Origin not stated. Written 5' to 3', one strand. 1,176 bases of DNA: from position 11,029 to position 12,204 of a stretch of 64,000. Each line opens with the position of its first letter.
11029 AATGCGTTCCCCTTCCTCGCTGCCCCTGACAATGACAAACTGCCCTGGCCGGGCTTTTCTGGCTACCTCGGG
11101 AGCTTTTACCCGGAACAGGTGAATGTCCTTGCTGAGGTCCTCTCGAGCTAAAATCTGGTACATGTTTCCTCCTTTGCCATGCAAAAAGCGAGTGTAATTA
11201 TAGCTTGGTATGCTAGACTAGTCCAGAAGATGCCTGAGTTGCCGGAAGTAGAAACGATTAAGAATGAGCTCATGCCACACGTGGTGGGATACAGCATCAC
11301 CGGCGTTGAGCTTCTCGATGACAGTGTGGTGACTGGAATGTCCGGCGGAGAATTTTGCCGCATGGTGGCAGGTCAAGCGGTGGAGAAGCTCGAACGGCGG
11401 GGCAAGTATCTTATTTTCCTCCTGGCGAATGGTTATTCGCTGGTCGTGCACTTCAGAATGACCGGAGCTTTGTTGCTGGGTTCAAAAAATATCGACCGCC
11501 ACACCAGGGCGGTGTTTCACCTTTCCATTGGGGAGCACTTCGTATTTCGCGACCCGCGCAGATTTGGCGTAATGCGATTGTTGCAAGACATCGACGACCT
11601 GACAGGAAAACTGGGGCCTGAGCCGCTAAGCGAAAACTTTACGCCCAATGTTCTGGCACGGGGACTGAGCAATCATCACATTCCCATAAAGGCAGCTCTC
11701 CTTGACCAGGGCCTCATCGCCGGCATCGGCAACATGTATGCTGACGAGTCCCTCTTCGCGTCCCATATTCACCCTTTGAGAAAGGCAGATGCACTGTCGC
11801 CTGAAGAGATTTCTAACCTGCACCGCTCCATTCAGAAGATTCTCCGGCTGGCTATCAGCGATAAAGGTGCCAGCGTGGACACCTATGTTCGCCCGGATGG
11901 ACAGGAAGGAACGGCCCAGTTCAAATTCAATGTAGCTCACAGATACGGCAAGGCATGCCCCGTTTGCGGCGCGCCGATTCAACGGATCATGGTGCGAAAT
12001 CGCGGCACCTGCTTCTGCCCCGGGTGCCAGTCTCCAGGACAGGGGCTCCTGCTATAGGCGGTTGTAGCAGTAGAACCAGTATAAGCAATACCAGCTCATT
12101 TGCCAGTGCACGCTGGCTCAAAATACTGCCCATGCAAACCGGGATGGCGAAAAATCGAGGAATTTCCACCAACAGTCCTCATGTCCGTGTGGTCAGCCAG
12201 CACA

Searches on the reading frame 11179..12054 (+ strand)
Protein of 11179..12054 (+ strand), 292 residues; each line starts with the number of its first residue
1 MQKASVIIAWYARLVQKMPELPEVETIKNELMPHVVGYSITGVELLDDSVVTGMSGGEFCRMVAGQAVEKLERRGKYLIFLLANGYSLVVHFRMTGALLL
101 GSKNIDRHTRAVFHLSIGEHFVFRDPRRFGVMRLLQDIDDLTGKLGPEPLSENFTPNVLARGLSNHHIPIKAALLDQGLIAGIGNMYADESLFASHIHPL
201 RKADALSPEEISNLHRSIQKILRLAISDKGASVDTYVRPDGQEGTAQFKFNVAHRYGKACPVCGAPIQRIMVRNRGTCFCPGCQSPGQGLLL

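Call 54: search_protein_families(library=pfam, proteins=[window:11179-12054:+], max_evalue=0.00001)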
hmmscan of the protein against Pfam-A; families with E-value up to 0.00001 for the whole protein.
window:11179-12054:+ (292 aa): 3 families
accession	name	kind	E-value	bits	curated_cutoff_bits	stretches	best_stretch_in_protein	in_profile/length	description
PF01149.29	Fapy_DNA_glyco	-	7.8e-32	110.8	25.5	1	18-132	1-117/117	Formamidopyrimidine-DNA glycosylase N-terminal domain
PF06831.19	H2TH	-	8e-30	103.1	34.7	1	145-234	1-90/93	Formamidopyrimidine-DNA glycosylase H2TH domain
PF06827.20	zf-FPG_IleRS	-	6e-06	26.4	21.3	0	257-285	1-29/30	Zinc finger found in FPG and IleRS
